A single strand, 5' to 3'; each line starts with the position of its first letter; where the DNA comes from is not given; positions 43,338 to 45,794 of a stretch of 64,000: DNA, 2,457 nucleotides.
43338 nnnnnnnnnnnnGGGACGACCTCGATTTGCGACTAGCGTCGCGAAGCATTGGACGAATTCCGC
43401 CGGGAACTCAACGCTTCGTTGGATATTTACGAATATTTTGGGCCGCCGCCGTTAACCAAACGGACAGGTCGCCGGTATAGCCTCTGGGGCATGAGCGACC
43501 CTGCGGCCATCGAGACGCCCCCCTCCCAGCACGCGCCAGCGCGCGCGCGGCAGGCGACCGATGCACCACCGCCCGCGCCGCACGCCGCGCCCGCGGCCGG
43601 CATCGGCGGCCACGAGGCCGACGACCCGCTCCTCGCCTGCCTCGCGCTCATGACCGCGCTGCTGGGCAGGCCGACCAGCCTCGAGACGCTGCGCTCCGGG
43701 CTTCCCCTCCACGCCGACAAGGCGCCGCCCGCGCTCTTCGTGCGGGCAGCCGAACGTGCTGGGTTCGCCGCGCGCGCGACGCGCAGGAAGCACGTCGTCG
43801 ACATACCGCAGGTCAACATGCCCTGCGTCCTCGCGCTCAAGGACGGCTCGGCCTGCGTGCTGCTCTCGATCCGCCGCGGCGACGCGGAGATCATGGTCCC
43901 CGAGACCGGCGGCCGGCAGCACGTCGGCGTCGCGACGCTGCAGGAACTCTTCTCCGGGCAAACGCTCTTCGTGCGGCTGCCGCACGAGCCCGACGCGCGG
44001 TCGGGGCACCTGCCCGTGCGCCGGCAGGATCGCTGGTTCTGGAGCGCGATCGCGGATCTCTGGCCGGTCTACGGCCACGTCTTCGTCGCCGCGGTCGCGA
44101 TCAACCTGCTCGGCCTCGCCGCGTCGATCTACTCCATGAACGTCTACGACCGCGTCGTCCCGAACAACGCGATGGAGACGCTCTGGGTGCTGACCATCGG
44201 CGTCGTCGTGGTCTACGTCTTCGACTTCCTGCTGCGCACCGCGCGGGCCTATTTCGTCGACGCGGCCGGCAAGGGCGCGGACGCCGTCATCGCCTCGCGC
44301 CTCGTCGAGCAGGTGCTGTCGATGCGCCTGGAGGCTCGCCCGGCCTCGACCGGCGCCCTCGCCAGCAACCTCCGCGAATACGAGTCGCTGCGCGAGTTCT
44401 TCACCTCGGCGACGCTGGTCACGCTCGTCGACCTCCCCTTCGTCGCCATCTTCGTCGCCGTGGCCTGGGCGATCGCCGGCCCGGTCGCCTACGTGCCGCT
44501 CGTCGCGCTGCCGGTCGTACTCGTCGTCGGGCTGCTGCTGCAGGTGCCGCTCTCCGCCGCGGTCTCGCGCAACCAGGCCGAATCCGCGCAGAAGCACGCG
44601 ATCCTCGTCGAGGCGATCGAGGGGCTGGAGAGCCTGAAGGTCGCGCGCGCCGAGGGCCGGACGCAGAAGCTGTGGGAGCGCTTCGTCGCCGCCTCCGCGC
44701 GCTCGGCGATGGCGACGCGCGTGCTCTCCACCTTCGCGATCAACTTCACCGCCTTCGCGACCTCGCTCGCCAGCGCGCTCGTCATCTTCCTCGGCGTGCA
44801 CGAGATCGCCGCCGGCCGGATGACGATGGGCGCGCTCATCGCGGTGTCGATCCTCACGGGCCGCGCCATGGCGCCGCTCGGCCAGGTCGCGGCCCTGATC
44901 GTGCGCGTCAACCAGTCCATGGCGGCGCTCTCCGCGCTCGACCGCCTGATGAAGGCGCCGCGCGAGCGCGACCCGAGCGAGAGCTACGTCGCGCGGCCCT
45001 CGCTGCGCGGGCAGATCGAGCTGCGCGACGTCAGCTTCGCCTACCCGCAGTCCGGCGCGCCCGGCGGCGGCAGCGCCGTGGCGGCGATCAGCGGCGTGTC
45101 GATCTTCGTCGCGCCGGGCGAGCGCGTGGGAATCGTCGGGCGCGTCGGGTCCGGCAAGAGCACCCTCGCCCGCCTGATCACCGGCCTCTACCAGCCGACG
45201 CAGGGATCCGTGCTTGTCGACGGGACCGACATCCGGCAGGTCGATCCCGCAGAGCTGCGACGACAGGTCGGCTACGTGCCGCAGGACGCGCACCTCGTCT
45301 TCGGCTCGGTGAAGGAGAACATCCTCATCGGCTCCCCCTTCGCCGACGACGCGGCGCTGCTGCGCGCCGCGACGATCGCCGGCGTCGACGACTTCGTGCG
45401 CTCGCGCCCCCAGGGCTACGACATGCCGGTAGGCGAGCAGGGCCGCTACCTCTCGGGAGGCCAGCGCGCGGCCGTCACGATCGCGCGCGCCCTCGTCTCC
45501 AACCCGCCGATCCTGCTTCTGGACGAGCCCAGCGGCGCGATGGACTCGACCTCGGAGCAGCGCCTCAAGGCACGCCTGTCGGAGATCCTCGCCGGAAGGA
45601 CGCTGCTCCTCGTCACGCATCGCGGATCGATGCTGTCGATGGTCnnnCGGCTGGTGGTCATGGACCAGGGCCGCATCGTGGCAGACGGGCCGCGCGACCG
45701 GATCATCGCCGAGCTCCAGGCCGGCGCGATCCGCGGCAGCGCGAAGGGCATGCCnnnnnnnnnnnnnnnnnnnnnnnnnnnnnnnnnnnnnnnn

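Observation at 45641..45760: T1SS ABC exporter interrupted by an in-frame amber codon 37 codons before its natural stop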

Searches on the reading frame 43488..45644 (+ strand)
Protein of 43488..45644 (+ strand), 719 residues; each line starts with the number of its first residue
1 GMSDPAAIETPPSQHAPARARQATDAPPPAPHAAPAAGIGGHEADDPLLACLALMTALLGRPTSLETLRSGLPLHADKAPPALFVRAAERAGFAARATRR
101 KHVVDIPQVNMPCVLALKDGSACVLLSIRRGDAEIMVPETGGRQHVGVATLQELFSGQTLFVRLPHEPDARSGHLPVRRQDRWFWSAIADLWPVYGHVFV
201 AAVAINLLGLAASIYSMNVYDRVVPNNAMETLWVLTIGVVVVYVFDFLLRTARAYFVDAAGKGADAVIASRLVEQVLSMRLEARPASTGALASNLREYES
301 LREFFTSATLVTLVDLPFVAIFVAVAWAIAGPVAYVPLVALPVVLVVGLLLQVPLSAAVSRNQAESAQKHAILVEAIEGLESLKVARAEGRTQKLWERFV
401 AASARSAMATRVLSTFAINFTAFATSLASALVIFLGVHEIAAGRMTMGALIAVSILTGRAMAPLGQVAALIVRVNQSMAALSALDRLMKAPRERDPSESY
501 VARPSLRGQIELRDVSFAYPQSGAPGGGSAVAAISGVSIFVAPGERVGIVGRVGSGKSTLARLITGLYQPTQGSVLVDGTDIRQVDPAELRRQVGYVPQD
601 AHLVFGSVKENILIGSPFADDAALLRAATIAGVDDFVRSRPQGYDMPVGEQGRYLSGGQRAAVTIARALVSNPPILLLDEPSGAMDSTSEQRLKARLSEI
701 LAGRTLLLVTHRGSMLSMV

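Call 5: search_protein_families(library=pfam, proteins=[window:43488-45644:+], max_evalue=0.01)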
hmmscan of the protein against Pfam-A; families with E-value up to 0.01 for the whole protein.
window:43488-45644:+ (719 aa): 5 families
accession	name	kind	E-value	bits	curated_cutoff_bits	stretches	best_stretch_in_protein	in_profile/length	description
PF00005.33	ABC_tran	-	1.1e-31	110.7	25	1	536-682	3-136/137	ABC transporter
PF00664.28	ABC_membrane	-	2e-17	64.2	28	1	198-456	4-266/274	ABC transporter transmembrane region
PF03412.21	Peptidase_C39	-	2.1e-06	28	22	1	43-163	9-129/133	Peptidase C39 family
PF02463.25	SMC_N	-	0.0026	17.7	40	0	583-717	119-203/220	RecF/RecN/SMC N terminal domain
PF06414.18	Zeta_toxin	-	0.0045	16.9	22.3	1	549-587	21-59/199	Zeta toxin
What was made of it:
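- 43491..45647 (+): 5' part of the LssB/LapB-type ABC permease/ATPase gene: 718 sense codons followed by the amber codon. It holds the C39-like N-terminal domain, the transmembrane domain, and the ATPase domain through the H-loop (THR). Pfam Peptidase_C39, ABC_membrane and ABC_tran (call 5).
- On LssB/LapB-type T1SS ABC permease/ATPase (TIGR03375): PF03412 (28 bits, cut-off 22), PF00664 and PF00005 (call 5).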

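Call 7: find_related_loci(query=window:43488-45644:+, collection=genome_contigs, flank=6000)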
Query window:43488-45644:+ (719 aa) in genome_contigs; peptide patterns used: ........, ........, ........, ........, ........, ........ (x = any residue, [..] = any of these).
123 stretches matched a pattern; 55 encode a relative of the query (tblastn E <= 1e-3); 55 distinct loci.
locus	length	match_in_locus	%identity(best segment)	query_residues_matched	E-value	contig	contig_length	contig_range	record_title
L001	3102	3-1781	98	127-719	0e+0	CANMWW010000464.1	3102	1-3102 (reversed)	MAG: Alphaproteobacteria bacterium isolate ZE-Oct18-107 genome assembly, contig: ZE-Oct18-C68247, whole genome shotgun s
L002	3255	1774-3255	95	2-499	0e+0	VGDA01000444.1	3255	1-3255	MAG: Alphaproteobacteria bacterium isolate K_DeepCast_35m_m2_271 K_DeepCast_35m_m2_271_Ga0194129_10048775, whole genome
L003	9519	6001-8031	72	45-719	0e+0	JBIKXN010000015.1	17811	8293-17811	MAG: Alphaproteobacteria bacterium isolate ME2015-09-26_3300035689_group6_bin48 Rohwer_bin1818_scaffold_1374_c1, whole g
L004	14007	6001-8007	49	43-719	0e+0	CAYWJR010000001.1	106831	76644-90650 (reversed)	MAG TPA_asm: uncultured Alphaproteobacteria bacterium isolate SRP199154_co2_108 genome assembly, contig: NODE_114_length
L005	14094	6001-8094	48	21-718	0e+0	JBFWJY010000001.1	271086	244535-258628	MAG: Desulfomicrobium sp. isolate CA_2019_NHSR_3 NODE_81_length_271086_cov_40.247458_NHSR, whole genome shotgun sequence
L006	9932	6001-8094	50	1-719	0e+0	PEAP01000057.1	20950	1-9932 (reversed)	MAG: Magnetococcales bacterium DC0425bin3 scaffold125, whole genome shotgun sequence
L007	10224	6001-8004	47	44-719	0e+0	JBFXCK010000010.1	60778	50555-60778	MAG: Dongiaceae bacterium isolate CA_2019_TPBS_68 NODE_3410_length_60778_cov_50.287844_TPBS, whole genome shotgun sequen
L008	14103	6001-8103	47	2-719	0e+0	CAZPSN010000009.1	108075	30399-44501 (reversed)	MAG TPA_asm: uncultured Desulfovibrionaceae bacterium isolate binchicken_co266_170 genome assembly, contig: NODE_441_len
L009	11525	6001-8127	46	3-718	0e+0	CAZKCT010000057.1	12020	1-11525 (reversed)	MAG TPA_asm: uncultured Piscirickettsiaceae bacterium isolate SRP077602_co8_34 genome assembly, contig: NODE_7601_length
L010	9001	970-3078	49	4-719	0e+0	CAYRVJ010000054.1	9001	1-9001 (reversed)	MAG TPA_asm: uncultured Alphaproteobacteria bacterium isolate SRP219642_co5_490 genome assembly, contig: NODE_11612_leng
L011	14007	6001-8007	51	45-719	0e+0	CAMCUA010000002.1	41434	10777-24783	MAG: Asaia bogorensis isolate MsH-01oct19-106 genome assembly, contig: MsH-01oct19-C1429, whole genome shotgun sequence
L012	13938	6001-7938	48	58-718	0e+0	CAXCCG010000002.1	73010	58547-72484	MAG TPA_asm: uncultured Gammaproteobacteria bacterium isolate SRR3724456_binner123_Refined_33 genome assembly, contig: E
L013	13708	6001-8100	48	12-719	0e+0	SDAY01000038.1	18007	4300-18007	MAG: Halothiobacillaceae bacterium isolate MAG_Cluster_1 NODE_317_length_18007_cov_250.174, whole genome shotgun sequenc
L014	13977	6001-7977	47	46-719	0e+0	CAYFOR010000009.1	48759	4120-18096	MAG TPA_asm: uncultured Piscirickettsiaceae bacterium isolate ERP019367_co2_51 genome assembly, contig: NODE_659_length_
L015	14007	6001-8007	45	47-719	0e+0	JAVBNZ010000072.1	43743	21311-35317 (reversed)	MAG: Desulfovibrionaceae bacterium isolate EPI_MAG_00095 c_000009662226, whole genome shotgun sequence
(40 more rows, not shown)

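Call 26: find_homologous_proteins(query=window:43488-45644:+, max_evalue=1e-50)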
Query window:43488-45644:+ (719 aa): 4514 proteins with E <= 1e-50 among 8000 candidates; the best 120 are listed.
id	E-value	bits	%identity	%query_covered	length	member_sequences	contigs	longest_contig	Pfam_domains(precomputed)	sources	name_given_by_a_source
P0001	0.0e+0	1484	96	100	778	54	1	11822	PF00005.34,PF03412.22,PF00664.29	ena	-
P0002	0.0e+0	1086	71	99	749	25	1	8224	PF00005.34,PF03412.22,PF00664.29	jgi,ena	-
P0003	0.0e+0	1075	69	100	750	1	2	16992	PF00005.34,PF03412.22,PF00664.29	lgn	-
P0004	0.0e+0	1073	70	99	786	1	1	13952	PF00005.34,PF03412.22,PF00664.29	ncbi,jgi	jgi:ATP-binding cassette subfamily C protein LapB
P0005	0.0e+0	1071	73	94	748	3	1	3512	PF00005.34,PF00664.29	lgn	-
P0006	0.0e+0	1058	73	94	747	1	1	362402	PF00005.34,PF03412.22,PF00664.29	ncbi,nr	ncbi:MAG: type I secretion system permease/ATPase [Alphaproteobacteria bacterium]|nr:type I secretio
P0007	0.0e+0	1058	70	96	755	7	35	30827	PF00005.34,PF03412.22,PF00664.29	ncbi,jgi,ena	jgi:ATP-binding cassette subfamily C protein LapB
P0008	0.0e+0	1055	73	94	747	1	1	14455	PF00005.34,PF03412.22,PF00664.29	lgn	-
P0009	0.0e+0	1037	72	93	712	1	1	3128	PF00005.34,PF00664.29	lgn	-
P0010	0.0e+0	1018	69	97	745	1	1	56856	PF00005.34,PF03412.22,PF00664.29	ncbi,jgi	jgi:ATP-binding cassette subfamily C protein LapB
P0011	0.0e+0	1013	68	96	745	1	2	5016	PF00005.34,PF00664.29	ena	-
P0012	2.2e-296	1003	67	96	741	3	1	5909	PF00005.34,PF00664.29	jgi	-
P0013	5.2e-296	1002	68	96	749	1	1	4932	PF00005.34,PF03412.22,PF00664.29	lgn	-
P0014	1.2e-293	994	66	97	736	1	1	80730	PF00005.34,PF02463.26,PF00664.29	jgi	jgi:ATP-binding cassette subfamily C protein LapB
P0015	1.5e-270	918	75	78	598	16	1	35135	PF00005.34,PF00664.29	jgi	jgi:ATP-binding cassette subfamily C protein LapB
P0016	3.9e-256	870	57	94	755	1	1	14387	PF00005.34,PF03412.22,PF00664.29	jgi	jgi:ATP-binding cassette, subfamily C, bacterial LapB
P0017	9.2e-254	862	56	96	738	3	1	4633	PF00005.34,PF03412.22,PF00664.29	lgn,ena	-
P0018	8.7e-253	859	58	99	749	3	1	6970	PF00005.34,PF03412.22,PF00664.29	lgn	-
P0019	4.5e-252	856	77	71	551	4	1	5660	PF00005.34,PF02463.26,PF00664.29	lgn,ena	-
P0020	8.3e-252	856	58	94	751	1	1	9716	PF00005.34,PF00664.29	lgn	-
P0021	4.2e-250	850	57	94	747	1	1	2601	PF00005.34,PF03412.22,PF00664.29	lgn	-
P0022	9.9e-250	849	56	98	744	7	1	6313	PF00005.34,PF03412.22,PF00664.29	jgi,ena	-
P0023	3.2e-244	831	56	94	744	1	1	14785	PF00005.34,PF03412.22,PF00664.29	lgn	-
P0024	5.4e-242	823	55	93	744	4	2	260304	PF00005.34,PF00664.29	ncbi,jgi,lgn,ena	jgi:ATP-binding cassette subfamily C protein LapB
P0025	1.2e-240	819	56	94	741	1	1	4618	PF00005.34,PF00664.29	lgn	-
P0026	3.3e-237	807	55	93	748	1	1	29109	PF00005.34,PF00664.29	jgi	jgi:ATP-binding cassette subfamily C protein LapB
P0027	2.1e-236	805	54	96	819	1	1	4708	PF00005.34,PF03412.22,PF00664.29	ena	-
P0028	6.4e-236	803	55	94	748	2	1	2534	PF00005.34,PF03412.22,PF00664.29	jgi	jgi:ATP-binding cassette subfamily C protein LapB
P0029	1.0e-235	802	53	96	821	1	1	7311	PF00005.34,PF00664.29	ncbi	-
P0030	1.1e-235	802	54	94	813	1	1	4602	PF00005.34,PF02463.26,PF00664.29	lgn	-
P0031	1.7e-235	802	54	94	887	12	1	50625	PF00005.34,PF00664.29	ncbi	-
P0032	2.7e-235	801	53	97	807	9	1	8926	PF00005.34,PF03412.22,PF00664.29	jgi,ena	-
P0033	3.0e-235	801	54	94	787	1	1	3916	PF00005.34,PF03412.22,PF00664.29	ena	-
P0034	3.8e-235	801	54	94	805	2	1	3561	PF00005.34,PF00664.29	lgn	-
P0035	1.1e-234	799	52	94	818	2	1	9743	PF00005.34,PF00664.29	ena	-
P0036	2.7e-234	798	54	94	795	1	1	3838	PF00005.34,PF03412.22,PF02463.26,PF00664.29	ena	-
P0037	3.0e-234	798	54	94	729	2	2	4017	PF00005.34,PF03412.22,PF00664.29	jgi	jgi:ATP-binding cassette, subfamily C, bacterial LapB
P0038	4.9e-234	797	54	94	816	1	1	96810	PF00005.34,PF00664.29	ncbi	-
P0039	6.5e-234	796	52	100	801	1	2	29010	PF00005.34,PF03412.22,PF00664.29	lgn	-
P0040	1.3e-233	796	54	94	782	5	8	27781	PF00005.34,PF03412.22,PF00664.29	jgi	jgi:ATP-binding cassette subfamily C protein LapB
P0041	1.3e-233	795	54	94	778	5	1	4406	PF00005.34,PF03412.22,PF02463.26,PF00664.29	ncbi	-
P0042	1.3e-233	795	54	94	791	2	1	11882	PF00005.34,PF03412.22,PF00664.29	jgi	jgi:ATP-binding cassette subfamily C protein LapB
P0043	2.3e-233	795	51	100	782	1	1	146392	PF00005.34,PF03412.22,PF00664.29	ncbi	-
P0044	3.3e-233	794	54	94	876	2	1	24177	PF00005.34,PF00664.29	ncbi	ncbi:MAG: type I secretion system permease/ATPase [Kiloniellales bacterium]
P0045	6.0e-233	793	54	94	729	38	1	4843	PF00005.34,PF03412.22,PF00664.29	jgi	jgi:ATP-binding cassette, subfamily C, bacterial LapB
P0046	6.8e-233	793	53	94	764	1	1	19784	PF00005.34,PF00664.29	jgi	-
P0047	1.2e-232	792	53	94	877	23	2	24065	PF00005.34,PF00664.29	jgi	jgi:ATP-binding cassette subfamily C protein LapB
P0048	1.8e-232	792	53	94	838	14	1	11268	PF00005.34,PF03412.22,PF00664.29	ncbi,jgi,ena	jgi:ATP-binding cassette subfamily C protein LapB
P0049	1.9e-232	792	54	94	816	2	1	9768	PF00005.34,PF03412.22,PF00664.29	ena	-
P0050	2.1e-232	791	54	99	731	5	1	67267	PF00005.34,PF00664.29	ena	-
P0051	2.3e-232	791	53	94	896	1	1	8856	PF00005.34,PF00664.29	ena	-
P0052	2.9e-232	791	52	97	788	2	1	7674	PF00005.34,PF03412.22,PF00664.29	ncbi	-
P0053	4.2e-232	790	54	94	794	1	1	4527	PF00005.34,PF00664.29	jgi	jgi:ATP-binding cassette subfamily C protein LapB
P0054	4.4e-232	790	52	94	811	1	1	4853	PF00005.34,PF00664.29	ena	-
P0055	4.7e-232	790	56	95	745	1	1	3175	PF00005.34,PF03412.22,PF00664.29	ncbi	-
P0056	5.2e-232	790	54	94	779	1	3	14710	PF00005.34,PF03412.22,PF02463.26,PF00664.29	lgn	-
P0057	6.2e-232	790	50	99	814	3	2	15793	PF00005.34,PF00664.29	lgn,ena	-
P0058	6.6e-232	790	52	99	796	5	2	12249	PF00005.34,PF00664.29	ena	-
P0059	7.4e-232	790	53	94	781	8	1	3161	PF00005.34,PF03412.22,PF00664.29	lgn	-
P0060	9.2e-232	789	53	97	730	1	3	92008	PF00005.34,PF00664.29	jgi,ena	-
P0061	1.1e-231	789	50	100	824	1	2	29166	PF00005.34,PF02463.26,PF00664.29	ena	-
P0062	1.1e-231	789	54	94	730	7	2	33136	PF00005.34,PF00664.29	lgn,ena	-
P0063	1.1e-231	789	52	94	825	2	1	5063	PF00005.34,PF00664.29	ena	-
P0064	1.3e-231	789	54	94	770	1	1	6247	PF00005.34,PF00664.29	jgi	jgi:ATP-binding cassette subfamily C protein LapB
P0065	1.7e-231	788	51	99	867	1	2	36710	PF00005.34,PF03412.22,PF00664.29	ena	-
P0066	1.8e-231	788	53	94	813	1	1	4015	PF00005.34,PF00664.29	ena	-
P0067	2.0e-231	788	55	94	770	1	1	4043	PF00005.34,PF00664.29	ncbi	-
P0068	2.3e-231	788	53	94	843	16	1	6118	PF00005.34,PF00664.29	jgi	jgi:ATP-binding cassette subfamily C protein LapB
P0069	3.4e-231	788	54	94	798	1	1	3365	PF00005.34,PF00664.29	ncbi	-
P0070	3.9e-231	787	50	98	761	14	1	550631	PF00005.34,PF03412.22,PF00664.29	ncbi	-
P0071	4.3e-231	787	54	94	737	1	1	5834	PF00005.34,PF00664.29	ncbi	-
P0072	4.5e-231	787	51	98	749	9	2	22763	PF00005.34,PF00664.29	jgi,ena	-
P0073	5.8e-231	787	54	94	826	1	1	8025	PF00005.34,PF00664.29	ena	-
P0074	5.9e-231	787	55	97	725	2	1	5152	PF00005.34,PF00664.29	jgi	jgi:ATP-binding cassette subfamily C protein LapB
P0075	6.0e-231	787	51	99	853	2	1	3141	PF00005.34,PF00664.29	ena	-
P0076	6.2e-231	787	53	94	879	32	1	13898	PF00005.34,PF03412.22,PF00664.29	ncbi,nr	ncbi:MAG: type I secretion system permease/ATPase [Proteobacteria bacterium]|nr:type I secretion sys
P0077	6.2e-231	787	53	96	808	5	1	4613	PF00005.34,PF00664.29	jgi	jgi:ATP-binding cassette subfamily C protein LapB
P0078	7.0e-231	786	50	100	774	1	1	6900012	PF00005.34,PF03412.22,PF00664.29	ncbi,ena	-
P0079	7.2e-231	786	51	97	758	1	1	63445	PF00005.34,PF03412.22,PF00664.29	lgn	-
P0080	7.2e-231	786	54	94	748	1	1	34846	PF00005.34,PF00664.29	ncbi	-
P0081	7.4e-231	786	53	94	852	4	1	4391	PF00005.34,PF00664.29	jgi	jgi:ATP-binding cassette subfamily C protein LapB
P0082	9.3e-231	786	53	94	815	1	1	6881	PF00005.34,PF00664.29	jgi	jgi:ATP-binding cassette subfamily C protein LapB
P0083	1.0e-230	786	53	95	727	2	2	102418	PF00005.34,PF00664.29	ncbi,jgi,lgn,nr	ncbi:MAG TPA: type I secretion system permease/ATPase [Stellaceae bacterium]|jgi:ATP-binding cassett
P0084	1.1e-230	786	53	94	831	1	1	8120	PF00005.34,PF03412.22,PF00664.29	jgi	-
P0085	1.3e-230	786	53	94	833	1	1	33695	PF00005.34,PF03412.22,PF00664.29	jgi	-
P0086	1.4e-230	785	52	94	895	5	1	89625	PF00005.34,PF00664.29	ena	-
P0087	1.4e-230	785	53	94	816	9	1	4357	PF00005.34,PF00664.29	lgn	-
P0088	1.5e-230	785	53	94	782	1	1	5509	PF00005.34,PF03412.22,PF02463.26,PF00664.29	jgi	-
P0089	1.8e-230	785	52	97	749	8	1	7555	PF00005.34,PF00664.29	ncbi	-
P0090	1.9e-230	785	52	100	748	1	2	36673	PF00005.34,PF00664.29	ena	-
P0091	2.7e-230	784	53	94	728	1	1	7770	PF00005.34,PF03412.22,PF00664.29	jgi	jgi:ATP-binding cassette, subfamily C, bacterial LapB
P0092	3.0e-230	784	54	97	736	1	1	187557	PF00005.34,PF00664.29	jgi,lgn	jgi:ATP-binding cassette subfamily C protein LapB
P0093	3.2e-230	784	51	99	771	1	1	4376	PF00005.34,PF03412.22,PF00664.29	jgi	jgi:ATP-binding cassette subfamily C protein LapB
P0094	3.3e-230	784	54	98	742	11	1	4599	PF00005.34,PF00664.29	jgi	jgi:ATP-binding cassette, subfamily C, bacterial LapB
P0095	3.4e-230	784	51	97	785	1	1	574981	PF00005.34,PF03412.22,PF00664.29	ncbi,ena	-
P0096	3.7e-230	784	52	97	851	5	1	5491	PF00005.34,PF03412.22,PF00664.29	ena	-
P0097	3.7e-230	784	53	94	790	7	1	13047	PF00005.34,PF03412.22,PF00664.29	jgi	-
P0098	3.8e-230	784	51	100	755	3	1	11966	PF00005.34,PF03412.22,PF00664.29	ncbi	ncbi:MAG TPA: type I secretion system permease/ATPase [Kiloniellales bacterium]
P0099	6.8e-230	783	54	94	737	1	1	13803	PF00005.34,PF00664.29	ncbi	-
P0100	8.0e-230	783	52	99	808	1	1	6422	PF00005.34,PF00664.29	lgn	-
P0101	8.7e-230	783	52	100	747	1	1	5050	PF00005.34,PF00664.29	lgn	-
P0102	9.5e-230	783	53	94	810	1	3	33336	PF00005.34,PF03412.22,PF00664.29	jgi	jgi:ATP-binding cassette subfamily C protein LapB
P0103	9.6e-230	783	54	94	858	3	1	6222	PF00005.34,PF00664.29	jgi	-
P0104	1.1e-229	782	53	94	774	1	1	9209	PF00005.34,PF00664.29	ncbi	-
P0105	1.3e-229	782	52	94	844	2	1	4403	PF00005.34,PF03412.22,PF00664.29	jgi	-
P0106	1.5e-229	782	54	97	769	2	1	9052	PF00005.34,PF00664.29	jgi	jgi:ATP-binding cassette subfamily C protein LapB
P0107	1.5e-229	782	52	97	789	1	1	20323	PF00005.34,PF03412.22,PF00664.29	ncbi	ncbi:MAG: type I secretion system permease/ATPase [Alphaproteobacteria bacterium]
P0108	1.7e-229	782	52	97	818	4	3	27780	PF00005.34,PF00664.29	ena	-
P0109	1.7e-229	782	53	94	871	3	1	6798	PF00005.34,PF00664.29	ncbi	-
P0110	2.1e-229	782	53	99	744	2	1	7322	PF00005.34,PF03412.22,PF00664.29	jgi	jgi:ATP-binding cassette subfamily C protein LapB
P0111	2.4e-229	781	50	99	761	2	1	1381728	PF00005.34,PF03412.22,PF00664.29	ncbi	-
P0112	2.5e-229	781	49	100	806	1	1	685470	PF00005.34,PF03412.22,PF00664.29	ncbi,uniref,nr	ncbi:type I secretion system permease/ATPase [Pelagibius sp. Alg239-R121]|uniref:type I secretion sy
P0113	3.0e-229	781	52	96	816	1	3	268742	PF00005.34,PF03412.22,PF00664.29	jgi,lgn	-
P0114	3.2e-229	781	51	100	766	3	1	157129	PF00005.34,PF00664.29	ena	-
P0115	3.5e-229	781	52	94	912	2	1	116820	PF00005.34,PF00664.29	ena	-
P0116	3.5e-229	781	52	94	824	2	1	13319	PF00005.34,PF00664.29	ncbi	-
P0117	3.7e-229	781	52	94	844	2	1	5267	PF00005.34,PF00664.29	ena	-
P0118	4.1e-229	781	50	98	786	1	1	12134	PF00005.34,PF03412.22,PF00664.29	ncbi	-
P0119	4.2e-229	781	52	100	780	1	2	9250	PF00005.34,PF00664.29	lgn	-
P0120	4.4e-229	781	51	100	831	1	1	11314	PF00005.34,PF03412.22,PF00664.29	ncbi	-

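Call 30: list_cluster_members(proteins=[window:43491-45644:+, window:43419-45644:+, window:43386-45644:+, window:45755-47080:+, window:47085-47435:+, P0001])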
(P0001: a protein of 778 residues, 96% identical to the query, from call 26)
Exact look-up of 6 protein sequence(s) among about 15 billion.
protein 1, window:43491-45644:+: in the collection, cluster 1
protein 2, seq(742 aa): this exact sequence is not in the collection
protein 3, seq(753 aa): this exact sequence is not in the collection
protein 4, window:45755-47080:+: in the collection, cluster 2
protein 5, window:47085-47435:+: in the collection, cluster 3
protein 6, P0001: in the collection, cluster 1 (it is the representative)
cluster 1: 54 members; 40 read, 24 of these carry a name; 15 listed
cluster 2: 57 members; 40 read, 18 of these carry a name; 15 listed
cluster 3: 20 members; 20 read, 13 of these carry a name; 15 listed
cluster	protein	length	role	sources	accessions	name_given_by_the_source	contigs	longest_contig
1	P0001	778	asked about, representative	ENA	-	-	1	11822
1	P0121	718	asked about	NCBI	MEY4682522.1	MAG: hypothetical protein RLZZ276_4171 [Pseudomonadota bacterium]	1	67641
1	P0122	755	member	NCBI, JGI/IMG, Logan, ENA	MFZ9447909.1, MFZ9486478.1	MAG: type I secretion system permease/ATPase [Alphaproteobacteria bacterium] | ATP-binding cassette subfamily C protein LapB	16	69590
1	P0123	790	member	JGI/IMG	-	ATP-binding cassette subfamily C protein LapB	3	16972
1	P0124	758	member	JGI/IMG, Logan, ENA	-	ATP-binding cassette subfamily C protein LapB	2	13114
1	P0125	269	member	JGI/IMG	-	ATP-binding cassette subfamily C protein LapB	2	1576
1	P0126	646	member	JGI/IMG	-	ATP-binding cassette subfamily C protein LapB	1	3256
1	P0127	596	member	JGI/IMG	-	ATP-binding cassette subfamily C protein LapB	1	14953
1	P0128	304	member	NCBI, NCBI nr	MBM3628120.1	MAG: ATP-binding cassette domain-containing protein [Alphaproteobacteria bacterium] | ATP-binding cassette domain-containing protein [Alphaproteobacteria bacterium]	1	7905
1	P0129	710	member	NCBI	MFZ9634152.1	MAG: type I secretion system permease/ATPase, partial [Alphaproteobacteria bacterium]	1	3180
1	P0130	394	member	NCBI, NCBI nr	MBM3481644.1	MAG: type I secretion system permease/ATPase, partial [Alphaproteobacteria bacterium] | type I secretion system permease/ATPase [Alphaproteobacteria bacterium]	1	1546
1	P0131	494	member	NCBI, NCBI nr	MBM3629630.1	MAG: type I secretion system permease/ATPase, partial [Alphaproteobacteria bacterium] | type I secretion system permease/ATPase [Alphaproteobacteria bacterium]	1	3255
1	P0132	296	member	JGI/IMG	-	ATP-binding cassette subfamily C protein LapB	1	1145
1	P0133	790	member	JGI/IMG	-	ATP-binding cassette subfamily C protein LapB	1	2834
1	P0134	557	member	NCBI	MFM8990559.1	MAG: type I secretion system permease/ATPase, partial [Alphaproteobacteria bacterium]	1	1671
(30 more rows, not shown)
